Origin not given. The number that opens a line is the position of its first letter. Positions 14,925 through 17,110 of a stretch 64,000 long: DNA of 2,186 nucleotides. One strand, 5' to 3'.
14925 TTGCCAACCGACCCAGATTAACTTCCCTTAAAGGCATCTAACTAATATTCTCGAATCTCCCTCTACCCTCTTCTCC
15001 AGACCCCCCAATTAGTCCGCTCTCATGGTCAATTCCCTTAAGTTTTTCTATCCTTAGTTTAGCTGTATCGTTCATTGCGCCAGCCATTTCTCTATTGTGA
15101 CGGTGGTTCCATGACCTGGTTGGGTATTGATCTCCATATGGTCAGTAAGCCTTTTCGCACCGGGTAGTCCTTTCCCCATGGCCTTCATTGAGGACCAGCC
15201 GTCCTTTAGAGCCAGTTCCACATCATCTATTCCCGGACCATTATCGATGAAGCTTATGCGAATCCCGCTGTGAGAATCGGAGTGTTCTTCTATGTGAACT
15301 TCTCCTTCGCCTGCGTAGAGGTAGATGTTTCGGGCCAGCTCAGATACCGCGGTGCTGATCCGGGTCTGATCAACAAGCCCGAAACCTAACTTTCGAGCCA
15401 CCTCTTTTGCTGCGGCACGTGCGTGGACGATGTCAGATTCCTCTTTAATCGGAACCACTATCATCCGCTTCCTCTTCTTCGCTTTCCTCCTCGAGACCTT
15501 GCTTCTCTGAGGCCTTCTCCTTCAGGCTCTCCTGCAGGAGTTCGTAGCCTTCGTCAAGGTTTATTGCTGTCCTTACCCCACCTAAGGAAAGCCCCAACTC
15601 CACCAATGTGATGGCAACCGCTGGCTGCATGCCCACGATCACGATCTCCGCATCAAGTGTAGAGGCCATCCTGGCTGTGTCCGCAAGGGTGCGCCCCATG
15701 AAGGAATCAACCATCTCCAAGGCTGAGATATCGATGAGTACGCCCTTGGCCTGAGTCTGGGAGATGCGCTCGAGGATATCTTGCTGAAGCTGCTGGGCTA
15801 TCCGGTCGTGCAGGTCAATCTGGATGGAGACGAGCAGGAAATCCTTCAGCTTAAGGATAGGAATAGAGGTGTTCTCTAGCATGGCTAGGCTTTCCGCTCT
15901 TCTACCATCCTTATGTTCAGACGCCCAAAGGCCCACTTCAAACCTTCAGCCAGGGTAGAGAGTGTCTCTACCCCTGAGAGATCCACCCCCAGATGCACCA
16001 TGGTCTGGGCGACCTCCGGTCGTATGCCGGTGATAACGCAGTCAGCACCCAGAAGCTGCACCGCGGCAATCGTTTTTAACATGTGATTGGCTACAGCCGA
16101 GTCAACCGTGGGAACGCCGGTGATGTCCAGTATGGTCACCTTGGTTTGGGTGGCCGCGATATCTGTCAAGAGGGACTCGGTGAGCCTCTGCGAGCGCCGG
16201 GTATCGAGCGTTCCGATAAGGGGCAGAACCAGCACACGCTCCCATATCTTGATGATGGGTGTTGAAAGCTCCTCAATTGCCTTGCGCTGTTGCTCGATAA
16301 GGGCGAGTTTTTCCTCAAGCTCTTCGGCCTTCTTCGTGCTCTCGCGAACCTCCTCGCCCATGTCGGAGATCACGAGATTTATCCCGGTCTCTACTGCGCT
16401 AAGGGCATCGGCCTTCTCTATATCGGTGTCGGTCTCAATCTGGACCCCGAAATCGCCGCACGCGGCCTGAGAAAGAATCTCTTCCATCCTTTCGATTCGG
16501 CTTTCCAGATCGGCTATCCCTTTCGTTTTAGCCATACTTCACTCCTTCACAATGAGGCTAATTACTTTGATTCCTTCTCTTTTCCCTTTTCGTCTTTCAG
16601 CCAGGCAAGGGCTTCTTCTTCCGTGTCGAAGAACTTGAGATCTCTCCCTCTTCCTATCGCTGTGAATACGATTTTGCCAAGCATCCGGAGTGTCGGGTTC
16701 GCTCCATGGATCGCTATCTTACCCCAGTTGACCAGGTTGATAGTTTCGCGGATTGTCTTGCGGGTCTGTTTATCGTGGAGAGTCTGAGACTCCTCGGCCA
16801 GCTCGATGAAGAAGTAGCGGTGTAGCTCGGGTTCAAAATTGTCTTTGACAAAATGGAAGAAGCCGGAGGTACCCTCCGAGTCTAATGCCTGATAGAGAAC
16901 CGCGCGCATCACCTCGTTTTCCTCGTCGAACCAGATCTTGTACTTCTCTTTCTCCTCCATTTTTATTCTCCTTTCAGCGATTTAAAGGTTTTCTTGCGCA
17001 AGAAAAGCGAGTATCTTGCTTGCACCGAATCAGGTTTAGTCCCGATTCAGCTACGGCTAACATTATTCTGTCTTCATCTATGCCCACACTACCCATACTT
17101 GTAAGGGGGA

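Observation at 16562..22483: Tandemly duplicated cassette of STAS-like protein and LuxE-like acyl-protein synthetase, with one LuxC-like reductase, next to a stressosome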

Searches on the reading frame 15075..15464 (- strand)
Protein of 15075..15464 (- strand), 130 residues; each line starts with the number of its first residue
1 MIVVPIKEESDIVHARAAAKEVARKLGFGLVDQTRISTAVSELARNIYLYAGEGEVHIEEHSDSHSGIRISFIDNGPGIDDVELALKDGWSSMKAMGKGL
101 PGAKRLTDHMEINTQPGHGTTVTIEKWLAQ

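Call 3: search_protein_families(library=pfam, proteins=[window:15075-15464:-], max_evalue=0.01)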
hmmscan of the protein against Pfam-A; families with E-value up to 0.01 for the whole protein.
window:15075-15464:- (130 aa): 2 families
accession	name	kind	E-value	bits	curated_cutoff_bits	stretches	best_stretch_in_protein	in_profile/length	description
PF02518.31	HATPase_c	-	1.5e-11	45.2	26.4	1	32-126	2-107/111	Histidine kinase-, DNA gyrase B-, and HSP90-like ATPase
PF13581.12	HATPase_c_2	-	7.8e-10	39.3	27.4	1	11-125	7-126/127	Histidine kinase-like ATPase domain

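Call 4: search_protein_families(library=ncbifam, proteins=[window:15075-15464:-], max_evalue=0.01)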
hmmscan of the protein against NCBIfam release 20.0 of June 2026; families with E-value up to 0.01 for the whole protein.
window:15075-15464:- (130 aa): 3 families
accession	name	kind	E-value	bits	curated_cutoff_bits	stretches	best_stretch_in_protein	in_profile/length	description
TIGR01925.2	spIIAB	equivalog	8.5e-13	48.4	135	1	12-127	14-135/137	anti-sigma F factor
NF041045.1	RsbA_anti_sig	subfamily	1.9e-09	37.2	210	1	8-123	187-299/303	anti-sigma factor RsbA family regulatory protein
NF012226.0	AdeS_HK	equivalog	0.0075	15.5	500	1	30-81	244-294/353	two-component sensor histidine kinase AdeS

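Call 72: search_protein_families(library=padloc, proteins=[window:15075-15464:-], max_evalue=0.001)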
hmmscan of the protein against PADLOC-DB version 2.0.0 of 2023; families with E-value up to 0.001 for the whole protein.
window:15075-15464:- (130 aa): 0 families

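Call 89: search_solved_structures(query=window:15075-15464:-, max_evalue=0.001, show_alignments=1)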
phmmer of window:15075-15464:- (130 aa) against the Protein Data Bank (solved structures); distinct sequences matched with E-value up to 0.001: 0.

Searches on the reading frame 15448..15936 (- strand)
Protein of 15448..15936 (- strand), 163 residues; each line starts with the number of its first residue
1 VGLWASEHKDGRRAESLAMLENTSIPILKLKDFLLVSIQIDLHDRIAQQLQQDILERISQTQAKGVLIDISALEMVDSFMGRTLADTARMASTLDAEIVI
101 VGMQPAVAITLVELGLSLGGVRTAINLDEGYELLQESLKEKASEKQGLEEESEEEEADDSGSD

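Call 3: search_protein_families(library=pfam, proteins=[window:15448-15936:-], max_evalue=0.01)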
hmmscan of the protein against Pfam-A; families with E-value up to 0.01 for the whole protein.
window:15448-15936:- (163 aa): 2 families
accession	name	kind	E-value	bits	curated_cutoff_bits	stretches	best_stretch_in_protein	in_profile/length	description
PF01740.26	STAS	-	3.4e-10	40.1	22.6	1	29-117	6-94/106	STAS domain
PF13466.11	STAS_2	-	3.8e-05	24.2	29.2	1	45-116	10-79/80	STAS domain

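Call 4: search_protein_families(library=ncbifam, proteins=[window:15448-15936:-], max_evalue=0.01)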
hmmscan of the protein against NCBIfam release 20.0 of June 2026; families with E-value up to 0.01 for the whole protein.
window:15448-15936:- (163 aa): 3 families
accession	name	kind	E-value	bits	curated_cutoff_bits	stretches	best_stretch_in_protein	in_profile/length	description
NF052652.1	YtvA_fam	equivalog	6.6e-09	35.7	250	1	13-126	124-238/243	YtvA family blue-light photoreceptor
TIGR00377.1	ant_ant_sig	superfamily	3.3e-07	30.1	53.45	1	30-112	10-92/108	anti-sigma factor antagonist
TIGR02886.1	spore_II_AA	equivalog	0.00016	21.6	114.75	1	30-109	6-85/106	anti-sigma F factor antagonist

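Call 88: search_solved_structures(query=window:15448-15882:-, max_evalue=0.001, show_alignments=2)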
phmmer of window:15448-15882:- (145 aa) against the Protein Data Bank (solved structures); distinct sequences matched with E-value up to 0.001: 16.
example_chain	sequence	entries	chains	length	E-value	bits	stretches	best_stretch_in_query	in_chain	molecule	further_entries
6qcm_A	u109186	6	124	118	3.4e-30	108.2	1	6-121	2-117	RsbS protein | RsbT antagonist protein RsbS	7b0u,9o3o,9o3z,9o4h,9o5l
6jhk_A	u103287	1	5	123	4.9e-30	107.7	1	4-121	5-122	RsbS negative regulator of sigma-B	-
9o4r_a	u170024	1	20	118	9.2e-30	106.8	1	6-121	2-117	RsbT antagonist protein RsbS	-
2vy9_A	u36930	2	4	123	2.6e-27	98.9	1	5-118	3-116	ANTI-SIGMA-FACTOR ANTAGONIST | ANTI-SIGMA-FACTOR ANTAGONIST (STAS) DOMAIN PROTEIN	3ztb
3zxn_A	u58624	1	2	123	9.9e-27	97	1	5-118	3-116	ANTI-SIGMA-FACTOR ANTAGONIST (STAS) DOMAIN PROTEIN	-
7o0i_a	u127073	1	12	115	1.6e-15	60.8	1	5-116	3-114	RsbS, negative regulator of sigma-B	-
7o0i_B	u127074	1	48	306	8.7e-10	42.3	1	12-113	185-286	Anti-anti-sigma factor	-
6qcm_AB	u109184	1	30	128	1.5e-06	31.8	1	3-114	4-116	RsbR protein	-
6qcm_CB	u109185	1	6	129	1.6e-06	31.8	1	3-114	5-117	RsbR protein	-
6qcm_CD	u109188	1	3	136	1.8e-06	31.6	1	3-114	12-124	RsbR protein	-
9o5l_A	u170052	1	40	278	2.9e-06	30.9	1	3-127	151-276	STAS domain-containing protein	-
7b0u_A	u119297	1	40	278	4e-06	30.5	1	3-127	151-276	RsbR protein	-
9o4r_A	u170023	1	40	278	4.4e-06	30.4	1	3-127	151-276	RsbR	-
9o3z_A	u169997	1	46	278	4.4e-06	30.3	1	3-127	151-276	RsbR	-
9o3o_A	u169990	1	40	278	4.7e-06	30.3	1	4-127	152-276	STAS domain-containing protein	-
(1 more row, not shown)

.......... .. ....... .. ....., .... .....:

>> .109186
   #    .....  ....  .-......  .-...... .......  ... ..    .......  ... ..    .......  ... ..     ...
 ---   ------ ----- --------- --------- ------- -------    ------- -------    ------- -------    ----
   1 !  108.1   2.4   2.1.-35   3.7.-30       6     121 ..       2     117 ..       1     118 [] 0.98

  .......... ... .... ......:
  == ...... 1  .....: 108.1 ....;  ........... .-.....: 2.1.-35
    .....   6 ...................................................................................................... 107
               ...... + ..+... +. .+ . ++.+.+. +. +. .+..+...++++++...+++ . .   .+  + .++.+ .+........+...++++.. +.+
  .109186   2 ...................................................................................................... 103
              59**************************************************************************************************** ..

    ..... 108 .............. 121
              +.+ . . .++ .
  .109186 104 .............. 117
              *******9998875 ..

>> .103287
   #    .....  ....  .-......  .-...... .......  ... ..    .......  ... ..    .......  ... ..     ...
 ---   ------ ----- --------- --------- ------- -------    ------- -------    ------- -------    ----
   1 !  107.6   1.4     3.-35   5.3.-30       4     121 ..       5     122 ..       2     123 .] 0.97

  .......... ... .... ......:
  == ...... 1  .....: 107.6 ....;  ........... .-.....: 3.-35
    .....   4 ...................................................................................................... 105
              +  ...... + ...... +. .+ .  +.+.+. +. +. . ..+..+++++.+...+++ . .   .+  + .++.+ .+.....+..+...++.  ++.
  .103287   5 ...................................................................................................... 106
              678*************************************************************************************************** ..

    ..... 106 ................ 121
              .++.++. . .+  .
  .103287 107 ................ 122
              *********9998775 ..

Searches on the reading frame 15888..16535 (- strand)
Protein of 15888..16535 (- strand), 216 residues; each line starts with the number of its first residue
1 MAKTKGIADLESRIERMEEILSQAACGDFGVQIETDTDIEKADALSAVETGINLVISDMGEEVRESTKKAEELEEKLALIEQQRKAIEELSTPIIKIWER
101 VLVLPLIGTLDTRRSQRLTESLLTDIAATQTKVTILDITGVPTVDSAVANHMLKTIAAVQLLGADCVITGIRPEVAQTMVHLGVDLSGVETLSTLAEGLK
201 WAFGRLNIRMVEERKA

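Call 3: search_protein_families(library=pfam, proteins=[window:15888-16535:-], max_evalue=0.01)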
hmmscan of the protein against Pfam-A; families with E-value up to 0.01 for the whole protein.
window:15888-16535:- (216 aa): 2 families
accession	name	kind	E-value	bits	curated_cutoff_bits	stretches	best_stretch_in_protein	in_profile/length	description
PF01740.26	STAS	-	5.5e-17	61.9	22.6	1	95-186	4-95/106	STAS domain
PF13949.11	ALIX_LYPXL_bnd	-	0.00041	20.2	30.8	1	9-89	76-161/295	ALIX V-shaped domain binding to HIV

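Call 4: search_protein_families(library=ncbifam, proteins=[window:15888-16535:-], max_evalue=0.01)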
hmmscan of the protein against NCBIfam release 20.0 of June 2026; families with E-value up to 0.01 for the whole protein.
window:15888-16535:- (216 aa): 3 families
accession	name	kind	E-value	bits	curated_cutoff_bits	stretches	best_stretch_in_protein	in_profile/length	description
NF052652.1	YtvA_fam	equivalog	3.9e-25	88.8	250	1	74-196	118-240/243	YtvA family blue-light photoreceptor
TIGR00377.1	ant_ant_sig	superfamily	9.5e-07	28.7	53.45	1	96-179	8-91/108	anti-sigma factor antagonist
TIGR02886.1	spore_II_AA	equivalog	0.00026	21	114.75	1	99-179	7-87/106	anti-sigma F factor antagonist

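Call 72: search_protein_families(library=padloc, proteins=[window:15888-16535:-], max_evalue=0.001)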
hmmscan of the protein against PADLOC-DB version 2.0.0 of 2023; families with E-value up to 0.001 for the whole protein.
window:15888-16535:- (216 aa): 0 families

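Call 87: search_solved_structures(query=window:15888-16535:-, max_evalue=0.001, show_alignments=2)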
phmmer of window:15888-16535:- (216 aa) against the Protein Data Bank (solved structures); distinct sequences matched with E-value up to 0.001: 18.
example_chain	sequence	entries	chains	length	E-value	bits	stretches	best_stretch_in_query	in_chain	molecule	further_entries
6qcm_CD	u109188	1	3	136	1.2e-32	116.4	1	81-212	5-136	RsbR protein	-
9o3z_A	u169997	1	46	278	1.2e-32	116.3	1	80-213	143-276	RsbR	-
7b0u_A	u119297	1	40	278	1.4e-32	116.1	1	80-213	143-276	RsbR protein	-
9o4r_A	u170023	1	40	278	1.4e-32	116.1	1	80-213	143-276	RsbR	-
9o4h_A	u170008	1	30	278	1.7e-32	115.8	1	80-213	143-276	RsbR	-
9o3o_A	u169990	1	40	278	6.3e-32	114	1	80-213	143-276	STAS domain-containing protein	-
6qcm_CB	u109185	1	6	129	7.1e-32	113.8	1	85-212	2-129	RsbR protein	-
9o5l_A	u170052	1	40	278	8.7e-32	113.5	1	80-213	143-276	STAS domain-containing protein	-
6qcm_AB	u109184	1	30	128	1.4e-31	112.9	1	86-212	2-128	RsbR protein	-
7o0i_B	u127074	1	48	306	7.6e-31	110.5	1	80-205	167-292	Anti-anti-sigma factor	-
6qcm_AD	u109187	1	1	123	4.9e-24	88.3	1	81-178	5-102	RsbR protein,RsbR protein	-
2mwg_A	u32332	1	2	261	4.2e-14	55.9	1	76-200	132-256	Blue-light photoreceptor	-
6qcm_A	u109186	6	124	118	5.2e-14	55.6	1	92-200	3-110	RsbS protein | RsbT antagonist protein RsbS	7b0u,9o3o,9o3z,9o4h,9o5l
9o4r_a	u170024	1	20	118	1.4e-13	54.2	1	92-200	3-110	RsbT antagonist protein RsbS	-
6jhk_A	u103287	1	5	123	1.7e-13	53.9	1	91-200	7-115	RsbS negative regulator of sigma-B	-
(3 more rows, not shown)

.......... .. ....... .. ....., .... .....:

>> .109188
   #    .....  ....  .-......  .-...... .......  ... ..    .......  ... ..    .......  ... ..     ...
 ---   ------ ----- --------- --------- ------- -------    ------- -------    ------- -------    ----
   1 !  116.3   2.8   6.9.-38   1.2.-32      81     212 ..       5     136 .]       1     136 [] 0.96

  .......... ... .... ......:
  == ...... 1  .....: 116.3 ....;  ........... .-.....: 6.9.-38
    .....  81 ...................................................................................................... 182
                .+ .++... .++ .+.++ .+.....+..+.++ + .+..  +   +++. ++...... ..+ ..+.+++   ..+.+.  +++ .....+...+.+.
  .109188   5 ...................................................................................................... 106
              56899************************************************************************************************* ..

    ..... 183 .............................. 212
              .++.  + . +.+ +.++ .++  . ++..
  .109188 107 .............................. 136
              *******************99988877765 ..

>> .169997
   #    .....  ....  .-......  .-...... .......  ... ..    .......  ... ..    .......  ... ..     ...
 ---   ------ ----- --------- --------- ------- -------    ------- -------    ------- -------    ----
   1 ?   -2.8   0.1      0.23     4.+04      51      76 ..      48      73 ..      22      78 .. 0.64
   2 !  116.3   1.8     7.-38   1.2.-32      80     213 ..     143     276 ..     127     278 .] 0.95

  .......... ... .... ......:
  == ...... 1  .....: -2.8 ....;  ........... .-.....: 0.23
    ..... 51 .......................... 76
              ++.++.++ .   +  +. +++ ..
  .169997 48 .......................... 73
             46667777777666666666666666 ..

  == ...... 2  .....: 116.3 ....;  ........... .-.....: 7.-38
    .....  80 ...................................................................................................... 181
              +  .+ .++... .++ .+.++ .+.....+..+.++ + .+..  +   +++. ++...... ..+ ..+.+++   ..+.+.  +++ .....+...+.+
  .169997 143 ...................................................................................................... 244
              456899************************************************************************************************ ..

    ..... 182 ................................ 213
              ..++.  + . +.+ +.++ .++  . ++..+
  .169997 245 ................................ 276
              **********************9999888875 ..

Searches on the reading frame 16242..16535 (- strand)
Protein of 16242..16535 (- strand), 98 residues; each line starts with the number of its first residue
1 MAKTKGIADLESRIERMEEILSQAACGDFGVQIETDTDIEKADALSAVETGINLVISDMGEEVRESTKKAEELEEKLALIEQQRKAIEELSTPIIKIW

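Call 79: search_protein_families(library=pfam, proteins=[window:16242-16535:-], max_evalue=1)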
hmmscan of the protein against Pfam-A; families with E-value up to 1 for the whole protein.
seq(98 aa): 10 families
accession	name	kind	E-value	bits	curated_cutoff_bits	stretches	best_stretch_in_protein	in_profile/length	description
PF13949.11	ALIX_LYPXL_bnd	-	6.4e-05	22.8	30.8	1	9-89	76-161/295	ALIX V-shaped domain binding to HIV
PF06009.19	Laminin_II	-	0.0042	17.5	33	1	51-95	49-93/138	Laminin Domain II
PF17098.10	Wtap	-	0.0054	17.1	35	1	6-79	19-77/155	WTAP/Mum2p family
PF10046.14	BLOC1_2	-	0.0094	16.7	33.4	1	32-95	12-75/96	Biogenesis of lysosome-related organelles complex-1 subunit 2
PF01728.25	FtsJ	-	0.033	14.5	24.1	1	30-88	66-126/181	FtsJ-like methyltransferase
PF16326.10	ABC_tran_CTD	-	0.12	13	32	1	6-32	16-43/69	ABC transporter C-terminal domain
PF10157.14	BORCS6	-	0.17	12.5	35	1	55-95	51-91/101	BLOC-1-related complex sub-unit 6 C-terminal helix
PF09278.17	MerR-DNA-bind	-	0.23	12.6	25.4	0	67-90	42-65/65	MerR, DNA binding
PF04102.17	SlyX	-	0.28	12.3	30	0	56-89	19-52/67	SlyX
PF22470.1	Histone_HNS_N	-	0.33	11.3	24.5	0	45-83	26-64/79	H-NS histone-like proteins, N-terminal domain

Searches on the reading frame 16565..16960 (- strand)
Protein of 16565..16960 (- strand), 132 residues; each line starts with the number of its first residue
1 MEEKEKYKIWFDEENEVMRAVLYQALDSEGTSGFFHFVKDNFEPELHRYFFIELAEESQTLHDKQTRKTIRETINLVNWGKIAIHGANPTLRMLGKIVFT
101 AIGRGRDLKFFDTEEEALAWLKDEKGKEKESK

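Call 3: search_protein_families(library=pfam, proteins=[window:16565-16960:-], max_evalue=0.01)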
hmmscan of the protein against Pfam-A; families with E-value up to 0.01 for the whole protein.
window:16565-16960:- (132 aa): 1 family
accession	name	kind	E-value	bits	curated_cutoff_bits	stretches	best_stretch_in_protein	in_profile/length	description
PF11964.13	SpoIIAA-like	-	0.00023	22.2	25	1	75-122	59-106/106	SpoIIAA-like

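Call 4: search_protein_families(library=ncbifam, proteins=[window:16565-16960:-], max_evalue=0.01)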
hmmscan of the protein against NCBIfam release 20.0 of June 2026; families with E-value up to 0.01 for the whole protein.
window:16565-16960:- (132 aa): 0 families

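Call 72: search_protein_families(library=padloc, proteins=[window:16565-16960:-], max_evalue=0.001)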
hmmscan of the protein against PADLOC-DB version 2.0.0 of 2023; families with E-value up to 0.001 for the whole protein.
window:16565-16960:- (132 aa): 0 families
